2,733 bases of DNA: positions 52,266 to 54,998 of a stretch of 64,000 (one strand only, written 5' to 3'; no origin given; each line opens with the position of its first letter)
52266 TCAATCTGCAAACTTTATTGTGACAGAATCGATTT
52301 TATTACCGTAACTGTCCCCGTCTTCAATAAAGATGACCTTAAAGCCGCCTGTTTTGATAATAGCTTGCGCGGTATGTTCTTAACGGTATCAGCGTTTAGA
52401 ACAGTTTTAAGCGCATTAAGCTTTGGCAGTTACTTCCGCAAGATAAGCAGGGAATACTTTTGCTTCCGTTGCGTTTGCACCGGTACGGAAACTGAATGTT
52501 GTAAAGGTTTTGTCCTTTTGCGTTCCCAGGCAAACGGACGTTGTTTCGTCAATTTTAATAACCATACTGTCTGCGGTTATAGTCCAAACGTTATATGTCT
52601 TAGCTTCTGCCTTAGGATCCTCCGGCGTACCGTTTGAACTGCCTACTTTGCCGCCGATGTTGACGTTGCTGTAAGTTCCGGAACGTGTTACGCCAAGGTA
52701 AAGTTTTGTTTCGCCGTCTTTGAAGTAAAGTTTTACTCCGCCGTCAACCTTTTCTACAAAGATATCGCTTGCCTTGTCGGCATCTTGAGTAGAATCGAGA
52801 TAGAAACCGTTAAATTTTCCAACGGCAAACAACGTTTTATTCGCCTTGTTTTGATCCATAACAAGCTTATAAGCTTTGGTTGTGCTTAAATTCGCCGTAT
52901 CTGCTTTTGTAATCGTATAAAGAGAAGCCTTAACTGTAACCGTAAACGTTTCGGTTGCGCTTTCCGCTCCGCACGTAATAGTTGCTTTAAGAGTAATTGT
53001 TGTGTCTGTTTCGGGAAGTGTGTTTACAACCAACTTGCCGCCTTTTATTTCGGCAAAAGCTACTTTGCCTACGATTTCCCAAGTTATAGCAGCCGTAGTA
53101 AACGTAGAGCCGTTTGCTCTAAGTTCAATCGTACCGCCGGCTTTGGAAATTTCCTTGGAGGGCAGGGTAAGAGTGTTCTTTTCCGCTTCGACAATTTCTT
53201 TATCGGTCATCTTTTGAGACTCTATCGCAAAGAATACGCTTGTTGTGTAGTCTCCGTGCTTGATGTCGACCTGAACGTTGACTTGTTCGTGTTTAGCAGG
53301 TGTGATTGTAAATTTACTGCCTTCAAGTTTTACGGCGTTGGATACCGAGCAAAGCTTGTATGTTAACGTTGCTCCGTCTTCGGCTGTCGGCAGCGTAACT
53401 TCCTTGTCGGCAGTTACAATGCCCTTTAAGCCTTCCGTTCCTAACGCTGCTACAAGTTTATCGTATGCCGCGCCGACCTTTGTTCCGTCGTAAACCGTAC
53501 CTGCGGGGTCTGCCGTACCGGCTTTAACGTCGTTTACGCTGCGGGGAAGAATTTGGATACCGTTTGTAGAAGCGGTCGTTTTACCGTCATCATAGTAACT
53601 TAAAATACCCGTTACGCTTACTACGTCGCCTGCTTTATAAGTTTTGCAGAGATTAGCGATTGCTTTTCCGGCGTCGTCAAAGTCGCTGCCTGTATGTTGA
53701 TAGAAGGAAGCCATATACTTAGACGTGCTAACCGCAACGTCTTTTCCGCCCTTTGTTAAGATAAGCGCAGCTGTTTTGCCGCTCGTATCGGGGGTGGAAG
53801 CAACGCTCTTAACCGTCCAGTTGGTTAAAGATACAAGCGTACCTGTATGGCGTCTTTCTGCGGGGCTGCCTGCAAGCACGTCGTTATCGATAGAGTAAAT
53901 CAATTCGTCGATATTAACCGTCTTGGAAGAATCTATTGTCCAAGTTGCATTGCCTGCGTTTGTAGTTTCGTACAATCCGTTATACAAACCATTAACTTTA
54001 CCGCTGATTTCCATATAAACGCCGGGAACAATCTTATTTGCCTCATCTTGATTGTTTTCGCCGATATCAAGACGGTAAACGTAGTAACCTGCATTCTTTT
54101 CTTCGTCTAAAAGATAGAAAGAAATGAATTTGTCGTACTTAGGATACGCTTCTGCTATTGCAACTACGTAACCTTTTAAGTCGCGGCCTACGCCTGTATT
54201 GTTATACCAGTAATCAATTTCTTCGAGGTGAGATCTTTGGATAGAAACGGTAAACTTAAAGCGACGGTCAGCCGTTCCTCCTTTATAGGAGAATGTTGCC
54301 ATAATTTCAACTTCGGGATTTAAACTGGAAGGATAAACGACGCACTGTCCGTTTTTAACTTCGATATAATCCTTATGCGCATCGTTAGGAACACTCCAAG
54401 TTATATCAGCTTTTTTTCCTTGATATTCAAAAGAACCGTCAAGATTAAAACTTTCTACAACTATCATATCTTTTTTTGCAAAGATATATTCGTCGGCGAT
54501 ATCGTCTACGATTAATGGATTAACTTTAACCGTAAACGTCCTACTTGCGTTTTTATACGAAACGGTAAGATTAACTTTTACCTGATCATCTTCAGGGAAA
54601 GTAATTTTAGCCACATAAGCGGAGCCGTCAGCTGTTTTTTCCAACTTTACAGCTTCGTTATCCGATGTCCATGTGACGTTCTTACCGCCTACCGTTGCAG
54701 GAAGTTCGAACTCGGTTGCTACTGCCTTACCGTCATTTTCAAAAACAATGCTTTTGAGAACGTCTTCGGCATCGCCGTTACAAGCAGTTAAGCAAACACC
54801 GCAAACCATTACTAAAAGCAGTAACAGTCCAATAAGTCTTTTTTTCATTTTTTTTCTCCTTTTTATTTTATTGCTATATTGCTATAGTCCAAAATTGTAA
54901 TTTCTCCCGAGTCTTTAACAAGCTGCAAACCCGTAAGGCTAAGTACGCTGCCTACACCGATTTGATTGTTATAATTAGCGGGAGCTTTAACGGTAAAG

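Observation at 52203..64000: Nuclease-plus-importer operon: SNase lipoprotein, OB/Ig lipoprotein and a sugar-family ABC transporter in one 10-kb unit, flanked by a 5'-nucleotidase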

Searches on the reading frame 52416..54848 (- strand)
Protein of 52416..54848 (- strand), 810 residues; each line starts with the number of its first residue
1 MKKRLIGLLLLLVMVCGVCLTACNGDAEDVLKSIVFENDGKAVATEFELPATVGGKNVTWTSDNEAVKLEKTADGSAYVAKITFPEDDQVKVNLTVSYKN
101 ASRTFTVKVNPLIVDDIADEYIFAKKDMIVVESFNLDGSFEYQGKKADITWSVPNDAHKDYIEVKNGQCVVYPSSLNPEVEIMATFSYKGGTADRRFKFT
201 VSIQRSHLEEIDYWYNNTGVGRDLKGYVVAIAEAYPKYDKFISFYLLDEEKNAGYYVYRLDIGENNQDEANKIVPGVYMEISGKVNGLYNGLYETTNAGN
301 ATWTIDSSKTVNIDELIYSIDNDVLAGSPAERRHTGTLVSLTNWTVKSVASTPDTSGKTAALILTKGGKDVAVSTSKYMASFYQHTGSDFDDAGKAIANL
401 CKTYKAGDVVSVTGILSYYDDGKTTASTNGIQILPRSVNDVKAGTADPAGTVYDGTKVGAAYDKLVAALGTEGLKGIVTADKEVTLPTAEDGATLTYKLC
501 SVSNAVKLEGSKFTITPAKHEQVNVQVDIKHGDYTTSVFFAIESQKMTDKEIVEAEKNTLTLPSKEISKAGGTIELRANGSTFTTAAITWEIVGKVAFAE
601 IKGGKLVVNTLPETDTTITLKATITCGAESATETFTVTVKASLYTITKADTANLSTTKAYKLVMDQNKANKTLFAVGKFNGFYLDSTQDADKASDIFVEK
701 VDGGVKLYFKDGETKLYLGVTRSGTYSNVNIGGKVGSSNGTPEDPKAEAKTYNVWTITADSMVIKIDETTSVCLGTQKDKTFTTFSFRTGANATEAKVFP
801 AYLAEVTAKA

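Call 3: search_protein_families(library=pfam, proteins=[window:52416-54848:-], max_evalue=0.01)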
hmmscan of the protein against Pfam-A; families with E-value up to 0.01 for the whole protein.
window:52416-54848:- (810 aa): 3 families
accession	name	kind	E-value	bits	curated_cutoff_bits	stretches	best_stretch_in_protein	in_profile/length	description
PF20578.4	aBig_2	-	2e-11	44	27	1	555-641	3-88/89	Atrophied bacterial Ig domain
PF01336.31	tRNA_anti-codon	-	0.0019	18.6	27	0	397-431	38-72/75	OB-fold nucleic acid binding domain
PF23926.2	LtfC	-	0.0063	17.5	27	0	611-670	28-86/100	LtfC-like, beta-sandwich domain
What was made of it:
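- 52416..54848 (-): g8: 810-aa lipoprotein, a mosaic of Ig-like domains and two OB-like modules plus a C-terminal beta domain. aBig_2 E 2e-11 (call 3).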

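Call 21: search_protein_families(library=ncbifam, proteins=[window:52416-54848:-], max_evalue=1)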
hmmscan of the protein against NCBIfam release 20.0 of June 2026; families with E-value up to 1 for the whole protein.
window:52416-54848:- (810 aa): 0 families

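Call 28: find_homologous_proteins(query=window:52416-54848:-)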
Query window:52416-54848:- (810 aa): 85 proteins with E <= 0.001 among 8000 candidates.
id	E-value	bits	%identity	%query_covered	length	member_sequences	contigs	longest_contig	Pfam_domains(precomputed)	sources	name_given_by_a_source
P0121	0.0e+0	1785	100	100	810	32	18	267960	PF20578.5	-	-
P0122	0.0e+0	1613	90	100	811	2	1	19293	PF20578.5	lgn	-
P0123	1.5e-251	855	56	100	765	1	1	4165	PF20578.5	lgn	-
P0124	1.5e-138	481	38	100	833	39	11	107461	PF20578.5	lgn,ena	-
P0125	7.5e-132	459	46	67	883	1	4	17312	-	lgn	-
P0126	1.3e-123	432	38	89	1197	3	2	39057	PF01336.32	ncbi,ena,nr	ncbi:MAG: hypothetical protein IJA15_00250 [Clostridia bacterium]|nr:hypothetical protein [Clostridi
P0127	4.9e-123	430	41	77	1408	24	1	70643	PF01336.32,PF20578.5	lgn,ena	-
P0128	1.5e-122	428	39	80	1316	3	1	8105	PF01336.32,PF20578.5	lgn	-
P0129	1.9e-122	428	40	77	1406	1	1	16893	PF01336.32,PF20578.5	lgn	-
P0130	1.3e-121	425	38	89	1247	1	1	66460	PF20578.5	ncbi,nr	ncbi:MAG: hypothetical protein IKJ19_07570 [Clostridia bacterium]|nr:hypothetical protein [Clostridi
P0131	2.5e-121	424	41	93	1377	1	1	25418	PF01336.32,PF20578.5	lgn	-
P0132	2.6e-121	424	38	89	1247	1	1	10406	PF20578.5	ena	-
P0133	8.4e-120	419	36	97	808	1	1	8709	PF20578.5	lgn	-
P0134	3.0e-118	414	41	79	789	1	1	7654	PF20578.5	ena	-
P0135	5.5e-117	410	43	80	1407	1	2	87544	PF01336.32,PF20578.5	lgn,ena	-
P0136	9.6e-117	409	43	80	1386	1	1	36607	PF01336.32,PF20578.5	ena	-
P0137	1.6e-116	408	43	80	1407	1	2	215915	PF01336.32,PF20578.5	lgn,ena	-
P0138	2.1e-116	408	43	80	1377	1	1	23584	PF01336.32,PF20578.5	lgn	-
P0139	2.2e-116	408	40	80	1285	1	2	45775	PF01336.32,PF20578.5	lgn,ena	-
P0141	4.2e-116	407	43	80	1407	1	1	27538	PF01336.32,PF20578.5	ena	-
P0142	4.3e-116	407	43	80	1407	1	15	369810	PF01336.32,PF20578.5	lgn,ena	-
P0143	5.1e-116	407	43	80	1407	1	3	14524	PF01336.32,PF20578.5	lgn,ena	-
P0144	5.5e-116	407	43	80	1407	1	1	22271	PF01336.32,PF20578.5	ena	-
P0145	6.4e-116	406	43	80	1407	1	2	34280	PF01336.32,PF20578.5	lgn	-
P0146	6.5e-116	406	43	80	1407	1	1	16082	PF01336.32,PF20578.5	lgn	-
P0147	8.3e-116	406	43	80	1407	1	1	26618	PF01336.32,PF20578.5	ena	-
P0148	8.3e-116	406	43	80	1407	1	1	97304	PF01336.32,PF20578.5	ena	-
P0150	9.8e-116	406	43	80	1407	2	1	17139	PF01336.32,PF20578.5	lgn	-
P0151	1.2e-115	406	43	80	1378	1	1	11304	PF01336.32,PF20578.5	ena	-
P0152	1.3e-115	405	43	80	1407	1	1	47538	PF01336.32,PF20578.5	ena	-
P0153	2.4e-115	405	43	80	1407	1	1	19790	PF01336.32,PF20578.5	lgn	-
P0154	2.7e-115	404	43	80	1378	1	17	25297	PF01336.32,PF20578.5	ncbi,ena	-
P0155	2.7e-115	404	43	80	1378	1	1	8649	PF01336.32,PF20578.5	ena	-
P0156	2.8e-115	404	43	80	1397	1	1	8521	PF01336.32,PF20578.5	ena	-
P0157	2.9e-115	404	43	80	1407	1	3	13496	PF01336.32,PF20578.5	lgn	-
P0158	3.0e-115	404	43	80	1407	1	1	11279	PF01336.32,PF20578.5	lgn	-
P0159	3.4e-115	404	43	80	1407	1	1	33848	PF01336.32,PF20578.5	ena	-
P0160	3.6e-115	404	43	80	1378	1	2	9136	PF01336.32,PF20578.5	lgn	-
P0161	3.8e-115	404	43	80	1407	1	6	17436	PF01336.32,PF20578.5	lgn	-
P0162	4.5e-115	404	43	80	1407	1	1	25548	PF01336.32,PF20578.5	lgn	-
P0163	5.5e-115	403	43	80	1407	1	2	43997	PF01336.32,PF20578.5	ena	-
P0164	6.5e-115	403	43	80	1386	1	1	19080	PF01336.32,PF20578.5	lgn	-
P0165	7.8e-115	403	43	80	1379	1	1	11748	PF01336.32,PF20578.5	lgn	-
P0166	8.7e-115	403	41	79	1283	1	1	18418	PF01336.32,PF20578.5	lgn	-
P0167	9.3e-115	403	43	80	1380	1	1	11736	PF01336.32,PF20578.5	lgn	-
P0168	9.3e-115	403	43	80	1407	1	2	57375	PF01336.32,PF20578.5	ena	-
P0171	1.5e-114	402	43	80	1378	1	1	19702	PF01336.32,PF20578.5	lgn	-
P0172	1.9e-114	402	43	80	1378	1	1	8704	PF01336.32,PF20578.5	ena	-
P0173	2.4e-114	401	39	79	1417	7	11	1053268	PF01336.32,PF20578.5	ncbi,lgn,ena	-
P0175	2.7e-114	401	43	80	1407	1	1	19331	PF01336.32,PF20578.5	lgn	-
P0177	3.3e-114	401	43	80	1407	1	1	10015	PF01336.32,PF20578.5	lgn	-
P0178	3.5e-114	401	42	80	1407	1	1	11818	PF01336.32,PF20578.5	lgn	-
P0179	5.7e-114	400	43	80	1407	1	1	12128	PF01336.32,PF20578.5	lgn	-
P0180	6.0e-114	400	43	80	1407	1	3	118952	PF01336.32,PF20578.5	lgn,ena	-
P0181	7.0e-114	400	41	77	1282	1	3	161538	PF01336.32,PF20578.5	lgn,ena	-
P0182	1.6e-113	398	43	80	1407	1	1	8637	PF01336.32,PF20578.5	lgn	-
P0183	2.5e-113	398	41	79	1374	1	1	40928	PF01336.32,PF20578.5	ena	-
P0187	6.0e-110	387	39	79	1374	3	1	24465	PF01336.32,PF20578.5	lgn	-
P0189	3.4e-109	384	39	79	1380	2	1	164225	PF01336.32,PF20578.5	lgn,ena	-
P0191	6.2e-109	383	39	79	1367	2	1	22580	PF01336.32,PF20578.5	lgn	-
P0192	1.9e-108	382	39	79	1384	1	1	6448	PF01336.32,PF20578.5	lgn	-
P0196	1.4e-106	376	36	93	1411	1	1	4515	PF01336.32,PF20578.5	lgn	-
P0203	2.8e-93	332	38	86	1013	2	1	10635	PF01336.32,PF20578.5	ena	-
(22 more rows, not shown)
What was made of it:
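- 52416..54848 (-): Relatives are often 1200-1400 aa (call 28).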

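Call 44: predict_structure(alignment_id=A2)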
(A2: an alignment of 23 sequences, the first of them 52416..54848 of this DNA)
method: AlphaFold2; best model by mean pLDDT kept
length: 810 residues; sequences in the alignment: 23
mean_pLDDT: 88.1   pTM: 0.67
mean pLDDT of the five models: 88.1, 87.0, 86.1, 85.6, 84.9
residues with pLDDT >= 90: 493; 70-90: 263; 50-70: 27; < 50: 27
segments of 3 or more residues with pLDDT < 50: 1-24, 424-426
pLDDT, mean of each block of 10 residues (from residue 1): 30 35 61 84 87 86 93 86 89 93 93 91 89 96 92 94 96 93 96 95 92 89 92 71 92 91 75 92 82 74 89 94 91 92 95 75 92 88 79 90 95 90 58 94 93 93 94 88 95 96 95 94 96 94 92 91 88 90 88 92 92 92 95 95 89 92 89 93 92 95 94 93 85 88 86 90 90 89 88 88 89
secondary structure, 60 per line:
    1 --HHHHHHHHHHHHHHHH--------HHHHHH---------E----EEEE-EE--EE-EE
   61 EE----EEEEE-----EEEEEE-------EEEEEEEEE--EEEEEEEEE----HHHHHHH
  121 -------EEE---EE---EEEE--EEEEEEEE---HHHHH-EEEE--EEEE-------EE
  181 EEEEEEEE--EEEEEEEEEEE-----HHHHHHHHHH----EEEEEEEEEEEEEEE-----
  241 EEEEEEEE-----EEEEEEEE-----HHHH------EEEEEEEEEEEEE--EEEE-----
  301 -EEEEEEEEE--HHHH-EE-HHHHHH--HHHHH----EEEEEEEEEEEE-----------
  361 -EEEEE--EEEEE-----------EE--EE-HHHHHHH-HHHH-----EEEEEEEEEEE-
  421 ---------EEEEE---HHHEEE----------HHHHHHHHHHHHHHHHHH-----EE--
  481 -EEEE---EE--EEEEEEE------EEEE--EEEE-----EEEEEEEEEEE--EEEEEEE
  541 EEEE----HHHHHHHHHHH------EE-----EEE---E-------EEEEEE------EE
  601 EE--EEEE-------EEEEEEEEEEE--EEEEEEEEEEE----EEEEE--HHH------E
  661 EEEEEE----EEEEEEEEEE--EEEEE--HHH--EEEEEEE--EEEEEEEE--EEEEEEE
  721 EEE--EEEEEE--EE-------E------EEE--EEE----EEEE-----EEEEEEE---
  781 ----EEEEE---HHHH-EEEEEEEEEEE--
elements in order (helices of 4 or more, strands of 3 or more residues): H3-18 H27-32 E47-50 E59-62 E67-71 E77-82 E90-98 E101-109 H114-120 E128-130 E139-142 E145-152 H156-160 E162-165 E168-171 E179-188 E191-201 H207-216 E221-235 E241-248 E254-261 H267-270 E277-289 E292-295 E302-310 H313-316 H321-326 H329-333 E338-349 E362-366 E369-373 H392-398 H400-403 E409-419 E430-434 E441-443 H454-471 E482-485 E493-499 E506-509 E512-515 E521-531 E534-544 H549-559 E573-575 E587-592 E599-602 E605-608 E616-626 E629-639 E644-648 E660-666 E671-680 E683-687 E695-701 E704-711 E714-723 E726-731 E750-752 E755-757 E762-765 E771-777 E785-789 H793-796 E798-808
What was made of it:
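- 52416..54848 (-): AlphaFold pLDDT 88, strand pattern read as: Ig-like 40-110, 125-201, 482-544 and 573-639; barrels 221-310 and 338-434; beta domain 644-808 (call 44).
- On OB-fold nucleic-acid-binding domain (PF01336) for g8: The model shows barrel-like modules at the homologous place (call 44).
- Checked: The AlphaFold model (pLDDT 88) shows two beta-barrel-like modules between Ig-like domains (call 44).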

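Call 48: fold_search(model_id=the predicted structure, library=pdb)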
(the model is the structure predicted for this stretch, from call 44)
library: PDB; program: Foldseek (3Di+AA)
matches with E <= 10: 1655; with E <= 0.001: 190
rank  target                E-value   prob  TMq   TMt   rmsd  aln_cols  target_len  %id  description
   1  6vg1_A                7.9e-10  1.00  0.10  0.13  50.3       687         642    9  xenopus protocadherin 8.1 EC1-6 (released 2020-03-11)
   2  3b43                  1.0e-09  1.00  0.11  0.14  49.2       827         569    9  I-band fragment I65-I70 from titin (released 2008-01-22)
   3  7r5k_10               1.2e-09  1.00  0.12  0.06  46.0      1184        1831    8  Human nuclear pore complex (constricted) (released 2022-06-22)
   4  8k3j_A                1.4e-09  1.00  0.13  0.17  33.4       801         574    9  Structure of human CNTN2 immunoglobulin domains 1-6 homo-dimer (released 2024-07-17)
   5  6vg4_A                1.5e-09  1.00  0.10  0.13  50.4       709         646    9  Human protocadherin 10 ectodomain (released 2020-03-11)
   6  6iaa_A                1.5e-09  1.00  0.11  0.11  39.6       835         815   10  hRobo2 ectodomain (released 2019-03-13)
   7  9ba5_A                2.1e-09  1.00  0.15  0.20  32.0       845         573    9  Cross-linked Contactin 2 Ig1-Ig6 (released 2024-07-17)
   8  8k53_B                4.5e-09  1.00  0.13  0.17  33.3       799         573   10  Structure of the Dimeric Human CNTN2 Ig 1-6-FNIII 1-2 Domain in an Asymmetric State (released 2023-12-06)
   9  8k53_A                1.0e-08  1.00  0.12  0.13  35.2       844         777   10  Structure of the Dimeric Human CNTN2 Ig 1-6-FNIII 1-2 Domain in an Asymmetric State (released 2023-12-06)
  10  7ol2_A                1.3e-08  1.00  0.09  0.12  36.1       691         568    8  Crystal structure of mouse contactin 1 immunoglobulin domains (released 2022-12-14)
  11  5hp6                  2.1e-08  1.00  0.17  0.17  24.8       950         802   12  Structure of AbnA, a GH43 extracellular arabinanase from Geobacillus stearothermophilus (a new conformational state) (released 2017-02-01)
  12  5dzv_B                2.1e-08  1.00  0.10  0.14  48.3       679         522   10  Protocadherin alpha 7 extracellular cadherin domains 1-5 (released 2016-05-04)
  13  6qx4_B                3.8e-08  1.00  0.10  0.13  29.2       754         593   11  Structure of the Bacillus anthracis Sap S-layer assembly domain (released 2019-07-31)
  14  6vg1_B                4.0e-08  1.00  0.11  0.13  50.1       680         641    8  xenopus protocadherin 8.1 EC1-6 (released 2020-03-11)
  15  5ho0                  4.6e-08  1.00  0.16  0.16  26.0       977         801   12  Crystal structure of AbnA (closed conformation), a GH43 extracellular arabinanase from Geobacillus stearothermophilus (released 2017-02-01)
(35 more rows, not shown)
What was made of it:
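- On OB-fold nucleic-acid-binding domain (PF01336) for g8: Foldseek on the whole chain was swamped by Ig repeats (call 48).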

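Call 52: search_protein_families(library=pfam, alignment_id=A2, max_evalue=0.1)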
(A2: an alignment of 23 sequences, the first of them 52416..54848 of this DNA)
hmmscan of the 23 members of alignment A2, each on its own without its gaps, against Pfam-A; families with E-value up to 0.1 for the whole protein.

A. member 1, window:52416-54848:- (810 aa): 4 families
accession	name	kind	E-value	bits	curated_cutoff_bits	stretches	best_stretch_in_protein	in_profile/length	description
PF20578.4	aBig_2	-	2e-11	44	27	2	555-641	3-88/89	Atrophied bacterial Ig domain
PF01336.31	tRNA_anti-codon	-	0.0019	18.6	27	0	397-431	38-72/75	OB-fold nucleic acid binding domain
PF23926.2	LtfC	-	0.0063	17.5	27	0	611-670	28-86/100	LtfC-like, beta-sandwich domain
PF03435.24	Sacchrp_dh_NADP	-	0.046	14.5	25.1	0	576-653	41-101/129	Saccharopine dehydrogenase NADP binding domain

B. families by the number of members that match (of 23 scanned): 32 families (the first 25 are shown)
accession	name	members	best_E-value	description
PF20578.4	aBig_2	22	4.8e-33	Atrophied bacterial Ig domain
PF01336.31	tRNA_anti-codon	16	3.4e-14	OB-fold nucleic acid binding domain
PF13567.11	DUF4131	2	0.00085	Domain of unknown function (DUF4131)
PF13742.12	tRNA_anti_2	2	0.0022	OB-fold nucleic acid binding domain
PF17892.7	Cadherin_5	2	0.0036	Cadherin-like domain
PF23926.2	LtfC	2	0.0063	LtfC-like, beta-sandwich domain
PF10451.15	Stn1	2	0.0098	Telomere regulation protein Stn1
PF24180.1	Avr2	2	0.019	Effector protein Avr2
PF18283.7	CBM77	2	0.021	Carbohydrate binding module 77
PF00754.31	F5_F8_type_C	2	0.03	F5/8 type C domain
PF18612.7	Bac_A_amyl_C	2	0.051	Bacterial Alpha amylase C-terminal domain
PF18675.7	HepII_C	2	0.055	Heparinase II C-terminal domain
PF06378.16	SSAP_Sak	1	0.0016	Sak Single Strand Annealing Protein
PF11010.13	DUF2848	1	0.0021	Protein of unknown function (DUF2848)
PF17207.9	MCM_OB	1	0.0025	MCM OB domain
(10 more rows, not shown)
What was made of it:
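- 52416..54848 (-): PF01336 OB is found in 16 of 23 family members (call 52).
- On OB-fold nucleic-acid-binding domain (PF01336) for g8: 16 of 23 aligned homologs match, best E 3e-14 (call 52).
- Checked: However, 16 of 23 family members match it, best E 3e-14 (call 52).
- The g8 family carries PF01336 nucleic-acid-binding OB folds (calls 28, 52).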
